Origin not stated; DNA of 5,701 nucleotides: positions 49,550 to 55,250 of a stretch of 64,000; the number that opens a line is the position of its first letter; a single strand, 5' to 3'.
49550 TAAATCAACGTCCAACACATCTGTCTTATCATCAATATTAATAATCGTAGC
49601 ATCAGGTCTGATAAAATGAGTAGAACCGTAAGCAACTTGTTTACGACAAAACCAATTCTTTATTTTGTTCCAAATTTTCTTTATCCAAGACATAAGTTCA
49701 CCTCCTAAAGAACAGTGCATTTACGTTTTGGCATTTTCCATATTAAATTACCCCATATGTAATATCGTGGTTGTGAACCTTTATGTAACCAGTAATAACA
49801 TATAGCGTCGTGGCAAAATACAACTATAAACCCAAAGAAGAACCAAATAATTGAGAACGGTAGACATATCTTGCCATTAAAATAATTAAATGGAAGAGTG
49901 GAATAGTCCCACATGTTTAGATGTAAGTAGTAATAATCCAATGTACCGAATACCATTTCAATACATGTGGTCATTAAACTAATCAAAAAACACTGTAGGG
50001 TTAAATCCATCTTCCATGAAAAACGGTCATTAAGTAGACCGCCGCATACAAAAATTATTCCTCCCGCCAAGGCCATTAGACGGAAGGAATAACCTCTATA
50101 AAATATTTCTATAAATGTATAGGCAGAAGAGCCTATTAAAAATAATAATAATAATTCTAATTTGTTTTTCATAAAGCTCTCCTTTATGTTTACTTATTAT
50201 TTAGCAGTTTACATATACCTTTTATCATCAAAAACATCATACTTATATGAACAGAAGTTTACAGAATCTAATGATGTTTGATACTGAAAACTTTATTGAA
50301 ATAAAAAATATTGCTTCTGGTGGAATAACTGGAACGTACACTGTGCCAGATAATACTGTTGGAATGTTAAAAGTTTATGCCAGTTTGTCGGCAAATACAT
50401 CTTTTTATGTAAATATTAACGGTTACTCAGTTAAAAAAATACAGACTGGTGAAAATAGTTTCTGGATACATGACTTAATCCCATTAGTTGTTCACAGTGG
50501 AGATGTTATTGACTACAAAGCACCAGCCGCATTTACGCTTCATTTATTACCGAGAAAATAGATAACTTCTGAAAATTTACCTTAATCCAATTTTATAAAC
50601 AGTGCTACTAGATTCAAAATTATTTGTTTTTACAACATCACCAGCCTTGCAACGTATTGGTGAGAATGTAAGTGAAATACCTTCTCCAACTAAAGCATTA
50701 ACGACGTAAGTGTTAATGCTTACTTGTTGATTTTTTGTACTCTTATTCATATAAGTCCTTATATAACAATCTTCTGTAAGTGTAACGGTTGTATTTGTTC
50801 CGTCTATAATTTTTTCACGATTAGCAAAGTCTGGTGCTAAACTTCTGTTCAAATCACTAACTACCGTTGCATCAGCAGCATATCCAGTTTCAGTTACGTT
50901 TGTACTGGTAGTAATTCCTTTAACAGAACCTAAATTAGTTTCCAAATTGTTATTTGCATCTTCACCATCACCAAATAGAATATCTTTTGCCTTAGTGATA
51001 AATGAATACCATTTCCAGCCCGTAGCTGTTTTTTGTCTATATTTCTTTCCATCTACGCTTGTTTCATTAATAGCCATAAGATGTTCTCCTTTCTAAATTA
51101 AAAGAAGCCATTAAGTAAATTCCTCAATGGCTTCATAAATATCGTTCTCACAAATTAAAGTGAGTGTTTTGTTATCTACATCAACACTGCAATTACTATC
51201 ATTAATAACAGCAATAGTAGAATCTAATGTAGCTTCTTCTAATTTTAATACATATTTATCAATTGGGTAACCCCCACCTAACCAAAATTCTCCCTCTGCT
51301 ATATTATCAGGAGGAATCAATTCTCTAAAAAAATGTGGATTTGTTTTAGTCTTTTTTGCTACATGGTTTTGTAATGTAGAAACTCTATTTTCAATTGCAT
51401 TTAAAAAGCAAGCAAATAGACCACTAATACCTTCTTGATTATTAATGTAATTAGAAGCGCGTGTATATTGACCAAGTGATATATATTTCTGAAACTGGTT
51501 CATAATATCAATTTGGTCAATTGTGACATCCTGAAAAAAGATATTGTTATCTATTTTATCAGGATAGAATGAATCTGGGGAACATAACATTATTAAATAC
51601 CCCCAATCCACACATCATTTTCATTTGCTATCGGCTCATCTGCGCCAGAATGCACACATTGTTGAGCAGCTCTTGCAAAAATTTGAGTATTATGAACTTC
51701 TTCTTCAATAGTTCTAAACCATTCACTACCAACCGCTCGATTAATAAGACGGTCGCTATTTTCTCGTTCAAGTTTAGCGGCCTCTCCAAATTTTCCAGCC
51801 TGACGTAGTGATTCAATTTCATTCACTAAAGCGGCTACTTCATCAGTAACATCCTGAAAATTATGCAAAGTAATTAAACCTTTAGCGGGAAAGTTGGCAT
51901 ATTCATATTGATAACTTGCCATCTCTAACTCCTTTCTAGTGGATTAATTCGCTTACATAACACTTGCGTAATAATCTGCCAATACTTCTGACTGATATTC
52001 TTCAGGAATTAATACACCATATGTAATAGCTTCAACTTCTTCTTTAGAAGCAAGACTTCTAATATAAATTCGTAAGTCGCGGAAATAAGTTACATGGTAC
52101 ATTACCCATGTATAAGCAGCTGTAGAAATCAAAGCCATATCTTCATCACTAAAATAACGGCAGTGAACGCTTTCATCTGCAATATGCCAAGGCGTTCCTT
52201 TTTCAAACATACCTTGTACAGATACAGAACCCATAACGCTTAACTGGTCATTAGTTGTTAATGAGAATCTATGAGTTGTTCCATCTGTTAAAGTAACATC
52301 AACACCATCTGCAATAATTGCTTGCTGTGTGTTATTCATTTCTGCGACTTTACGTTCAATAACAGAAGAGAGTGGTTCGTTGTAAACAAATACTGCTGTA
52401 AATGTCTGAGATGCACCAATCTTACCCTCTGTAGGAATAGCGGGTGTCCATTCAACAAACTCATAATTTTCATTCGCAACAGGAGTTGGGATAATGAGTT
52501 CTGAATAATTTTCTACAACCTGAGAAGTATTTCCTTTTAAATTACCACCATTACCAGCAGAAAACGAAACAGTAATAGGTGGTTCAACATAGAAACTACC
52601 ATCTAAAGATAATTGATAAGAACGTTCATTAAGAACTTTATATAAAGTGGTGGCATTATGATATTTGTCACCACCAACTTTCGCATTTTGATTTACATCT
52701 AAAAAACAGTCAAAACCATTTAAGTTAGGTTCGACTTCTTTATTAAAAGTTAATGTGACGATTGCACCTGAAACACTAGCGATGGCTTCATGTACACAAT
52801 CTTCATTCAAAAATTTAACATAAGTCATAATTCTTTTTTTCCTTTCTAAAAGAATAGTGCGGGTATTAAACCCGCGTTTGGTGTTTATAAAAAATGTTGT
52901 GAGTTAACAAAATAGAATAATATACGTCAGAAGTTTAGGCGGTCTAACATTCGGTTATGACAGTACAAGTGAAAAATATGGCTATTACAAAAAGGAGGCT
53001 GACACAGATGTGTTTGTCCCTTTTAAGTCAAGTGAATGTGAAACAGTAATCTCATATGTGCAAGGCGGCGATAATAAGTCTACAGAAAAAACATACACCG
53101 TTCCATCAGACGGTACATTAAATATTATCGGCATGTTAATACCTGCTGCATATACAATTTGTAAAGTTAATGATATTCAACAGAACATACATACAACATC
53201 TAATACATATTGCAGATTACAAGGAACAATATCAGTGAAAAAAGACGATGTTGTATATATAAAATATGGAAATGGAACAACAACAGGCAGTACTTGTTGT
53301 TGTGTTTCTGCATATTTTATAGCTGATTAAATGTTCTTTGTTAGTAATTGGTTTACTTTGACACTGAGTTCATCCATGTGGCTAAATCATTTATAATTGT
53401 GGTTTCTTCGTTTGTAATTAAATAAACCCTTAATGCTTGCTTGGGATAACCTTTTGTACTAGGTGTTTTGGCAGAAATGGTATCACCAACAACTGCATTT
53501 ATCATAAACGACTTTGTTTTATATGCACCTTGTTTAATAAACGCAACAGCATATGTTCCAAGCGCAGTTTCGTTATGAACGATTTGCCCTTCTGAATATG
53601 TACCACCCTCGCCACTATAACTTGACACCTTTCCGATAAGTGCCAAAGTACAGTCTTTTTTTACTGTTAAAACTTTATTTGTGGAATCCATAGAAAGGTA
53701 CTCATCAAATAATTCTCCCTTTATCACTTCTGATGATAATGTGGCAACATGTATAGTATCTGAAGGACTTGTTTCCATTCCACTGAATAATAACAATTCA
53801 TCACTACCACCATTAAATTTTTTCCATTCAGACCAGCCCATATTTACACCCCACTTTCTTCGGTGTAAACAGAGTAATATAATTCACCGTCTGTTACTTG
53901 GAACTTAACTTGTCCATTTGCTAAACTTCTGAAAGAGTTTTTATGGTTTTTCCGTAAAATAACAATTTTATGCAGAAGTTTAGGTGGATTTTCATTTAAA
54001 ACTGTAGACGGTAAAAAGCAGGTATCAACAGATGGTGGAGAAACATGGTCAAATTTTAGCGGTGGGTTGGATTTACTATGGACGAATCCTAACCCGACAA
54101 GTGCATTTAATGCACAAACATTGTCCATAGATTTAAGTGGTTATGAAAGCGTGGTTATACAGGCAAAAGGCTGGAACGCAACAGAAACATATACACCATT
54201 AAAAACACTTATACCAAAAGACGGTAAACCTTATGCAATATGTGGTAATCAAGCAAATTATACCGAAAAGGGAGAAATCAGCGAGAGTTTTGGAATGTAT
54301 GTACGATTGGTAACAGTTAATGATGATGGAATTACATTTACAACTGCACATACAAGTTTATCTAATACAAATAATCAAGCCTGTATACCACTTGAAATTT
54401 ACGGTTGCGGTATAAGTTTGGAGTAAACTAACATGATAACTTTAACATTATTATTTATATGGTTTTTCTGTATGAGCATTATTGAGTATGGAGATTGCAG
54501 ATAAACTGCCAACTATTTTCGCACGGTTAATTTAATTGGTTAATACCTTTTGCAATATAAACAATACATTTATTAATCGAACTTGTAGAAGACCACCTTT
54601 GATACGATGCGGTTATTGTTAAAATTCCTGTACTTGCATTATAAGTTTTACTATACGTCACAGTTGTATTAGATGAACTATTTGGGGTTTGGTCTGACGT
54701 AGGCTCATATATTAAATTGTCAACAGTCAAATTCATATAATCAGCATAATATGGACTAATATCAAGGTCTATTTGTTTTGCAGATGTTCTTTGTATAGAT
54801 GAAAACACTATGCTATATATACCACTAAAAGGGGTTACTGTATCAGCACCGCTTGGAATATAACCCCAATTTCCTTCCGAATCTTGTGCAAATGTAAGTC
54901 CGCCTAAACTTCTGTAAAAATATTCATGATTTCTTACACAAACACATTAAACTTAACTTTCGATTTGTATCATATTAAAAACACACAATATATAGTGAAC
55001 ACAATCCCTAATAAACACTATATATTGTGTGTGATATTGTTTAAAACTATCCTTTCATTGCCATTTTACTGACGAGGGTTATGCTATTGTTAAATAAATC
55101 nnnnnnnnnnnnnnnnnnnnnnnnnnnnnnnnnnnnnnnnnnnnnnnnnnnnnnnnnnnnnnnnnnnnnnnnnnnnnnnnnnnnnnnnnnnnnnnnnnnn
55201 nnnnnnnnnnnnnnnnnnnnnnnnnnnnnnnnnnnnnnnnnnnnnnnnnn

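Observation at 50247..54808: Six-member family of small paralogous ORFs in alternating orientation inside the minus-strand tail/lysis arm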

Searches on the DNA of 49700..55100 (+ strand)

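Call 13: search_dna_similar(query=window:49700-55100:+, collection=phages, mode=near, max_rows=30)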
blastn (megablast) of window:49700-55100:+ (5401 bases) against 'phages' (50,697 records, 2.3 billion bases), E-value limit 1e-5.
No match.

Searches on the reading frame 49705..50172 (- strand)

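Call 34: search_protein_families(library=pfam, proteins=[window:49705-50172:-], max_evalue=0.01)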
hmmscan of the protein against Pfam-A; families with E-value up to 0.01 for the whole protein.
window:49705-50172:- (155 aa): 1 family
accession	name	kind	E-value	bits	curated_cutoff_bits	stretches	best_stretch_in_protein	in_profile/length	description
PF06541.16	ABC_trans_CmpB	-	4.8e-10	40.2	25.9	1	51-128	53-123/151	Putative ABC-transporter type IV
